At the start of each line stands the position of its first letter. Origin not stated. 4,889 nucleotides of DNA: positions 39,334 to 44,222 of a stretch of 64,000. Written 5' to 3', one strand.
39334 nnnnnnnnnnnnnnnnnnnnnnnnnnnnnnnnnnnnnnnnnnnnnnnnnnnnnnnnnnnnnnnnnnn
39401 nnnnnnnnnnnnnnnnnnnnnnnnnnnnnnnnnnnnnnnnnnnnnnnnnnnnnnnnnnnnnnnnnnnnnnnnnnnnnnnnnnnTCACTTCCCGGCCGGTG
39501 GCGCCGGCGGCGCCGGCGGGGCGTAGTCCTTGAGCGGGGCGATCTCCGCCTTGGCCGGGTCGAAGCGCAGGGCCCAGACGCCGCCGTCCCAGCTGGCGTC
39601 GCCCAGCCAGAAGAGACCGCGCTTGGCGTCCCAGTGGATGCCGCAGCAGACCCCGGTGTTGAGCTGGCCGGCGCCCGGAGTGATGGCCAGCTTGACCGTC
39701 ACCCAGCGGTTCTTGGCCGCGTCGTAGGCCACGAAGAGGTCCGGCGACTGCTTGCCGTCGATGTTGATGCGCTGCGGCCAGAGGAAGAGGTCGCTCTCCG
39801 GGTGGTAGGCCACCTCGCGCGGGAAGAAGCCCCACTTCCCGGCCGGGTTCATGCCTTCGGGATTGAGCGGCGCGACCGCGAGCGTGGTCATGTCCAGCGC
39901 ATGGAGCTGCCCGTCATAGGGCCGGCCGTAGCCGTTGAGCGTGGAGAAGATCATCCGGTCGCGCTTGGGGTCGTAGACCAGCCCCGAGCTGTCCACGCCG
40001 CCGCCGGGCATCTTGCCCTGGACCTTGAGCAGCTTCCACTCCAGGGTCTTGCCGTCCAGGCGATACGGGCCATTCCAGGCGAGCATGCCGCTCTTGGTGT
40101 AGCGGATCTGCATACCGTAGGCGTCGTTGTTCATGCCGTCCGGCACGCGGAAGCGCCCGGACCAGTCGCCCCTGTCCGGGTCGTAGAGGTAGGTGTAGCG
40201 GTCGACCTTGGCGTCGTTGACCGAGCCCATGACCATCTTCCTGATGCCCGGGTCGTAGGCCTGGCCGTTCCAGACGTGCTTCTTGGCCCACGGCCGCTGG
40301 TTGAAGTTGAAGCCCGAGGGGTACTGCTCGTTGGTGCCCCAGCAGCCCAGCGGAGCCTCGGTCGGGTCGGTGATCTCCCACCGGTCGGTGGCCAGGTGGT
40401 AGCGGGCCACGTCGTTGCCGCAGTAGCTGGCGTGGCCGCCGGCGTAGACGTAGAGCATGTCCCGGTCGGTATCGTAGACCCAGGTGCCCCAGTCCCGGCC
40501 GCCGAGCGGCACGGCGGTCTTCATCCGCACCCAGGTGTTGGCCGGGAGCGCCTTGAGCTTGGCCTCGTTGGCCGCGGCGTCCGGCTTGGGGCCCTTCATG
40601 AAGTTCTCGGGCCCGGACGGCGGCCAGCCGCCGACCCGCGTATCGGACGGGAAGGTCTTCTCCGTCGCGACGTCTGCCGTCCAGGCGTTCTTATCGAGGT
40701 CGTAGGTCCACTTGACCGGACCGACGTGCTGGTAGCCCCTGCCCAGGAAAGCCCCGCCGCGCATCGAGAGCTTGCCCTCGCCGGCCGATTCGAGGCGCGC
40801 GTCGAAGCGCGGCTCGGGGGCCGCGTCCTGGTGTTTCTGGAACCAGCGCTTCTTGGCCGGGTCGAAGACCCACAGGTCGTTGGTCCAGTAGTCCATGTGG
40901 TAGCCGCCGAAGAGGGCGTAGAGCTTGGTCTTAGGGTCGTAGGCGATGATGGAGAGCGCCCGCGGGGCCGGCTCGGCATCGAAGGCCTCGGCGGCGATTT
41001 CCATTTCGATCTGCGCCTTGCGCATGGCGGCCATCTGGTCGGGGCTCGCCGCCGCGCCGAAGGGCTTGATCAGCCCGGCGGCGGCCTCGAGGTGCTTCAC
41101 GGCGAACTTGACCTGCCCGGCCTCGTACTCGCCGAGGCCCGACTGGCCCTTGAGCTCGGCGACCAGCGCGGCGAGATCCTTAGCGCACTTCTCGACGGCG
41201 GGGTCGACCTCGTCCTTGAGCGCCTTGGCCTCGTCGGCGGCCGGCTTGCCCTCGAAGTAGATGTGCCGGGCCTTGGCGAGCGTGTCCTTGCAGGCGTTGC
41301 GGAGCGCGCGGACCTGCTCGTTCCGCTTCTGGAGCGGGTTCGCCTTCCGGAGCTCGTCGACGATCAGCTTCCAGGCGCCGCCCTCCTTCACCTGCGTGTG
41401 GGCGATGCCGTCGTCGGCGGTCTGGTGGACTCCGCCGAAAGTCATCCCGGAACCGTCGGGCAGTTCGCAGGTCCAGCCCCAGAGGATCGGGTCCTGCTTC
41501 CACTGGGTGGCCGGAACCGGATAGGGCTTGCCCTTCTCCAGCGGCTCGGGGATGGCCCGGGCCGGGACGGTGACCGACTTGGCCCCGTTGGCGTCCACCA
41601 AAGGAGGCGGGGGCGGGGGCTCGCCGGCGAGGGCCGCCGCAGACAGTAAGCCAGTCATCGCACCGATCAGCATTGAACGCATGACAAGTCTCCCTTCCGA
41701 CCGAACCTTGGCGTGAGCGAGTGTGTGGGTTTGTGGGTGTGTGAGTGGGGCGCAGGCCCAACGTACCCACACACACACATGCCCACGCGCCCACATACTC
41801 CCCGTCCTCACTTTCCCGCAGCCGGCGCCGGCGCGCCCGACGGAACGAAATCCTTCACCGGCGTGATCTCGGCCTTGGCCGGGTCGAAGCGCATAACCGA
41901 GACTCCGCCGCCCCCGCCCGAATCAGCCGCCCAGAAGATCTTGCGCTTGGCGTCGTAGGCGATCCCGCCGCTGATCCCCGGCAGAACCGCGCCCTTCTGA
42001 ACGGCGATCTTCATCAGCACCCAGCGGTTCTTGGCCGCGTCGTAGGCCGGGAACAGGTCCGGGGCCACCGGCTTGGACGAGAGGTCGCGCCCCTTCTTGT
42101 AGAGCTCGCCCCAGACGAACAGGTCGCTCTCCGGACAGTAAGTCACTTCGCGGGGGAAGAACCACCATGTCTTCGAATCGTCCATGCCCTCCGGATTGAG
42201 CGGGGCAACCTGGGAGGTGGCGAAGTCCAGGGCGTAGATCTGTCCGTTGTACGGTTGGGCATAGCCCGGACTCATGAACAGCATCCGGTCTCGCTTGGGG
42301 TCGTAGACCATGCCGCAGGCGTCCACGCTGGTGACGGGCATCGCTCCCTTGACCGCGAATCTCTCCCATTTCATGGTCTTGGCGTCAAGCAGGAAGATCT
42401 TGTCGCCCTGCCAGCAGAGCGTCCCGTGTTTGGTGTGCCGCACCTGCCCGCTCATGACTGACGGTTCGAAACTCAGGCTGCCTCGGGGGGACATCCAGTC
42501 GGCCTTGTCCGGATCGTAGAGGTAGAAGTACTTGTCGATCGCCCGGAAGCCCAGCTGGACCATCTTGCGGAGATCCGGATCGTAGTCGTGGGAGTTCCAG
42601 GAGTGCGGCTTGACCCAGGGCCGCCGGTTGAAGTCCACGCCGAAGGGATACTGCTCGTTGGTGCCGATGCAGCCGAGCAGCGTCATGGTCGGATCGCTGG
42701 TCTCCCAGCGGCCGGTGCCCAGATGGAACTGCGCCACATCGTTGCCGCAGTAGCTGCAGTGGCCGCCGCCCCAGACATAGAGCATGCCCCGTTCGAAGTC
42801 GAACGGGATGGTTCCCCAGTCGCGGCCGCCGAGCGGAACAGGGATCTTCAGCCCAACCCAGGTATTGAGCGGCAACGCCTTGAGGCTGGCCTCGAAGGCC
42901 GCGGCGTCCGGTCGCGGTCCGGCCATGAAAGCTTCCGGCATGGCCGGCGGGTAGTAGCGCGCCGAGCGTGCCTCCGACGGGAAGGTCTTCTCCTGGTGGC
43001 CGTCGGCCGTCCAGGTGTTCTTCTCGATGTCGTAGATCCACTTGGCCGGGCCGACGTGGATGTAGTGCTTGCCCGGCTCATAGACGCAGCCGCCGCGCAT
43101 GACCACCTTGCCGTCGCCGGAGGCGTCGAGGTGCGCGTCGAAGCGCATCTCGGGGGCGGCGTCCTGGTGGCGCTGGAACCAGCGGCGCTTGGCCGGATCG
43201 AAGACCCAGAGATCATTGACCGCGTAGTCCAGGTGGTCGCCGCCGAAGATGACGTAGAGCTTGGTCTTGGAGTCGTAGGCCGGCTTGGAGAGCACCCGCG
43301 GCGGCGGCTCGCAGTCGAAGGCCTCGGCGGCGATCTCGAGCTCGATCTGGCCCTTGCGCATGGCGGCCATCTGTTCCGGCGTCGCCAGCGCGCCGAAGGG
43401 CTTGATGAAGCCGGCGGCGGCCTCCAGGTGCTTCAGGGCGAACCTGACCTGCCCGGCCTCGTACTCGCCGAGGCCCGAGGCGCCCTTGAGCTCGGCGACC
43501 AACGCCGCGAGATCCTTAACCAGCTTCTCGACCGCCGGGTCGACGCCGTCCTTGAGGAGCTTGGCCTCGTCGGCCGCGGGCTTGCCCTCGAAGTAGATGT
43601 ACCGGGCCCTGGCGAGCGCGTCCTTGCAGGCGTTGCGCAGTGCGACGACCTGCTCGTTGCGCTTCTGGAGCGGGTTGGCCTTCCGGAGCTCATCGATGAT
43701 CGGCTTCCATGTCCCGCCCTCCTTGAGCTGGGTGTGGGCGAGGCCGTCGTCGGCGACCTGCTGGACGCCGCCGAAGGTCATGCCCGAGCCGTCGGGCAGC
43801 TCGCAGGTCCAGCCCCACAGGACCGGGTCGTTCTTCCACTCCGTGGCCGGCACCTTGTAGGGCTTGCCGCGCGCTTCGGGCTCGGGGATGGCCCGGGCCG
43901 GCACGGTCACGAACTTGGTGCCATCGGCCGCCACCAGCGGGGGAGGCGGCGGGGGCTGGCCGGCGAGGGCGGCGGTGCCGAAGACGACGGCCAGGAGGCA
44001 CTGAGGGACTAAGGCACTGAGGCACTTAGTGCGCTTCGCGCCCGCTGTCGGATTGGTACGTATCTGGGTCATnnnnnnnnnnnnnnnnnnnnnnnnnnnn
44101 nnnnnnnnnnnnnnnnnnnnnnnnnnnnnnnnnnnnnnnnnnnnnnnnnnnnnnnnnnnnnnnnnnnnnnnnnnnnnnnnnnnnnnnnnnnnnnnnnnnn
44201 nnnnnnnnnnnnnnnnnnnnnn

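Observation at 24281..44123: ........-word palindrome straddling gene boundaries: it encodes a regulator C-terminus and the N-terminal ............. of two unrelated secreted proteins, enclosing SD and start codon in a 55-nt loop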

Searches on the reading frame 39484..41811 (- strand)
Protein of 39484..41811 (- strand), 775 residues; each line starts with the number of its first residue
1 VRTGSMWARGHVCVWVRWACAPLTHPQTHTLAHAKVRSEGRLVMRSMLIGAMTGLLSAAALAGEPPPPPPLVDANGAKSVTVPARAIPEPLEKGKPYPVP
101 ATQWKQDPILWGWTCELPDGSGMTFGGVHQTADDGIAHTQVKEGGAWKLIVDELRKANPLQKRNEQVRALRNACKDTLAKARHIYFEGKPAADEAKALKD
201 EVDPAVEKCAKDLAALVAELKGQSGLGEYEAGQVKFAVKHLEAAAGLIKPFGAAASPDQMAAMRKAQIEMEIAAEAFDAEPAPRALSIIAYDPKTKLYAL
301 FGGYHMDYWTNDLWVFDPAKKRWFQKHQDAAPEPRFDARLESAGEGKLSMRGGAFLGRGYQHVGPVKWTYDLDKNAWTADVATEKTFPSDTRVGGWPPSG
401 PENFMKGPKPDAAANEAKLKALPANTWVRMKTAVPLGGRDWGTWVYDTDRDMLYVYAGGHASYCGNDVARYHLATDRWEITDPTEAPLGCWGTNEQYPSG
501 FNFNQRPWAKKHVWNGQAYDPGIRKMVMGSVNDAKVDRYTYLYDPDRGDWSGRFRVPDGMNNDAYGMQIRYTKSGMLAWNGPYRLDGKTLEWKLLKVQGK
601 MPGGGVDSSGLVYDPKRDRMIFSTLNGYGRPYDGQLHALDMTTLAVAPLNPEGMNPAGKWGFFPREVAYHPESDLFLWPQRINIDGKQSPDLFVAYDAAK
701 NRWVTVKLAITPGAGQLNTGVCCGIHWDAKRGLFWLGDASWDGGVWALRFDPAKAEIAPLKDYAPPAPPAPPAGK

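Call 14: search_protein_families(library=pfam, proteins=[window:39484-41811:-])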
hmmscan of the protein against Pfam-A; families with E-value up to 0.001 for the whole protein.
window:39484-41811:- (775 aa): 5 families
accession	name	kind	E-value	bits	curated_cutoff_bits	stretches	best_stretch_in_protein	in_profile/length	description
PF24681.1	Kelch_KLHDC2_KLHL20_DRC7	-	3.7e-19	69.3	50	1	279-390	99-203/221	KLHDC2/KLHL20/DRC7 Kelch-repeats domain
PF24981.1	Beta-prop_ATRN-LZTR1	-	7.5e-10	39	50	1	300-485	3-199/289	Attractin/LZTR1 beta-propeller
PF13415.12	Kelch_3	-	2.3e-07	31.2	22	0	300-325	6-32/48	Galactose oxidase, central domain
PF13964.12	Kelch_6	-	3.2e-05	24.2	25.3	0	300-323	16-40/50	Kelch motif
PF07646.21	Kelch_2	-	6.7e-05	23.1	21.3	0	300-324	16-42/48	Kelch motif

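Call 57: find_encoding_contigs(protein=window:39484-41682:-, flank=3500, max_places=10)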
Protein window:39484-41682:- (732 aa): 12 contigs read that carry it; 7 places shown.
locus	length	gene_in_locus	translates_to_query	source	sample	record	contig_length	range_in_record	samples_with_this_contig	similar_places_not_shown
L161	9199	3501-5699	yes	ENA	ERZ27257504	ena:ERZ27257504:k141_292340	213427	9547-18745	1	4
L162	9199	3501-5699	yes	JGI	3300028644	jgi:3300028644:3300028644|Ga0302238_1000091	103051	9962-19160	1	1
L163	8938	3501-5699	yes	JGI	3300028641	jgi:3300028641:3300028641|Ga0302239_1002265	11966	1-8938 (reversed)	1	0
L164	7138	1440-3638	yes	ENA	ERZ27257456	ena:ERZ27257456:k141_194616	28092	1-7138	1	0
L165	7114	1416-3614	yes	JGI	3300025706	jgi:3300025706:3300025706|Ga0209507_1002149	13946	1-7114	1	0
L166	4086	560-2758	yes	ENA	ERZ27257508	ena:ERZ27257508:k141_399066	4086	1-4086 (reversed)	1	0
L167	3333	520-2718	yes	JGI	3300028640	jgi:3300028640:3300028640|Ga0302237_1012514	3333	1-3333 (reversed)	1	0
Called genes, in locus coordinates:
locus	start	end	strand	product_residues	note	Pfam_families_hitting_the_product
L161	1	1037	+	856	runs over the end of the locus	PF24981:Beta-prop_ATRN-LZTR1 (faint), PF24681:Kelch_KLHDC2_KLHL20_DRC7, PF13415:Beta-prop_FBX42 (weak)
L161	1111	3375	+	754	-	PF24681:Kelch_KLHDC2_KLHL20_DRC7, PF24981:Beta-prop_ATRN-LZTR1 (faint), PF13415:Beta-prop_FBX42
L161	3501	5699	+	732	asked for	PF24681:Kelch_KLHDC2_KLHL20_DRC7, PF13415:Beta-prop_FBX42 (weak), PF24981:Beta-prop_ATRN-LZTR1 (weak)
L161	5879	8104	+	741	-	PF24681:Kelch_KLHDC2_KLHL20_DRC7 (weak), PF13415:Beta-prop_FBX42 (faint), PF24981:Beta-prop_ATRN-LZTR1 (faint)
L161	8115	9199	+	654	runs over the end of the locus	-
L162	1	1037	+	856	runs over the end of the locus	PF24981:Beta-prop_ATRN-LZTR1 (faint), PF24681:Kelch_KLHDC2_KLHL20_DRC7, PF13415:Beta-prop_FBX42 (weak)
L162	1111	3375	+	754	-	PF24681:Kelch_KLHDC2_KLHL20_DRC7, PF24981:Beta-prop_ATRN-LZTR1 (faint), PF13415:Beta-prop_FBX42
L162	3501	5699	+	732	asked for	PF24681:Kelch_KLHDC2_KLHL20_DRC7, PF13415:Beta-prop_FBX42 (weak), PF24981:Beta-prop_ATRN-LZTR1 (weak)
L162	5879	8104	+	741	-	PF24681:Kelch_KLHDC2_KLHL20_DRC7 (weak), PF13415:Beta-prop_FBX42 (faint), PF24981:Beta-prop_ATRN-LZTR1 (faint)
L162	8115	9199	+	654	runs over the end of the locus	-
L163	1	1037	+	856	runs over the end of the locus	PF24981:Beta-prop_ATRN-LZTR1 (faint), PF24681:Kelch_KLHDC2_KLHL20_DRC7, PF13415:Beta-prop_FBX42 (weak)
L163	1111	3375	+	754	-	PF24681:Kelch_KLHDC2_KLHL20_DRC7, PF24981:Beta-prop_ATRN-LZTR1 (faint), PF13415:Beta-prop_FBX42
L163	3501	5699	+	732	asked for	PF24681:Kelch_KLHDC2_KLHL20_DRC7, PF13415:Beta-prop_FBX42 (weak), PF24981:Beta-prop_ATRN-LZTR1 (weak)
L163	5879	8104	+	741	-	PF24681:Kelch_KLHDC2_KLHL20_DRC7 (weak), PF13415:Beta-prop_FBX42 (faint), PF24981:Beta-prop_ATRN-LZTR1 (faint)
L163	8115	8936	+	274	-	?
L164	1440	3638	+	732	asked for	PF24681:Kelch_KLHDC2_KLHL20_DRC7, PF13415:Beta-prop_FBX42 (weak), PF24981:Beta-prop_ATRN-LZTR1 (weak)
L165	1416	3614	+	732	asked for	PF24681:Kelch_KLHDC2_KLHL20_DRC7, PF13415:Beta-prop_FBX42 (weak), PF24981:Beta-prop_ATRN-LZTR1 (weak)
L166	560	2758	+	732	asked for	PF24681:Kelch_KLHDC2_KLHL20_DRC7, PF13415:Beta-prop_FBX42 (weak), PF24981:Beta-prop_ATRN-LZTR1 (weak)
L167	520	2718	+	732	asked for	PF24681:Kelch_KLHDC2_KLHL20_DRC7, PF13415:Beta-prop_FBX42 (weak), PF24981:Beta-prop_ATRN-LZTR1 (weak)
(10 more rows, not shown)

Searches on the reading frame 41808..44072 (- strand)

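Call 14: search_protein_families(library=pfam, proteins=[window:41808-44072:-])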
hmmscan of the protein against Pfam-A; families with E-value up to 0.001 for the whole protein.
window:41808-44072:- (754 aa): 5 families
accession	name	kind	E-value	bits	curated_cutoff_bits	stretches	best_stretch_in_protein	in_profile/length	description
PF24681.1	Kelch_KLHDC2_KLHL20_DRC7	-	3e-18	66.4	50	1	255-357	47-144/221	KLHDC2/KLHL20/DRC7 Kelch-repeats domain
PF24981.1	Beta-prop_ATRN-LZTR1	-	1.7e-09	37.8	50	1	275-358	3-83/289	Attractin/LZTR1 beta-propeller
PF13964.12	Kelch_6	-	1.4e-08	34.9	25.3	0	274-298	15-40/50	Kelch motif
PF13418.12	Kelch_4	-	3.4e-06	27.3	21.6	0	274-301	16-44/49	Galactose oxidase, central domain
PF13415.12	Kelch_3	-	0.00013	22.5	22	0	274-299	5-31/48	Galactose oxidase, central domain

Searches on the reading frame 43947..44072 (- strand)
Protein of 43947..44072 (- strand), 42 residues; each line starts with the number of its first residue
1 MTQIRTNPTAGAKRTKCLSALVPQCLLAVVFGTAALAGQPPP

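Call 67: search_protein_representatives(alignment_id=A1)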
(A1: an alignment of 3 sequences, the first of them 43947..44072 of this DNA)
Query: 3 sequences, 42 profile positions. Proteins with E-value up to 0.001 (for the whole library): 4; up to 1e-10: 1; up to 1e-30: 0. The best 4 are listed.
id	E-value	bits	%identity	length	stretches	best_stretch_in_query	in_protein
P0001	3.5e-22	94.0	-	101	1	1-41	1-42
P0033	1.9e-07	46.8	-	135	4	6-21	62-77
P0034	4.4e-04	36.0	-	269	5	21-38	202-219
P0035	5.1e-04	35.8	-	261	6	13-22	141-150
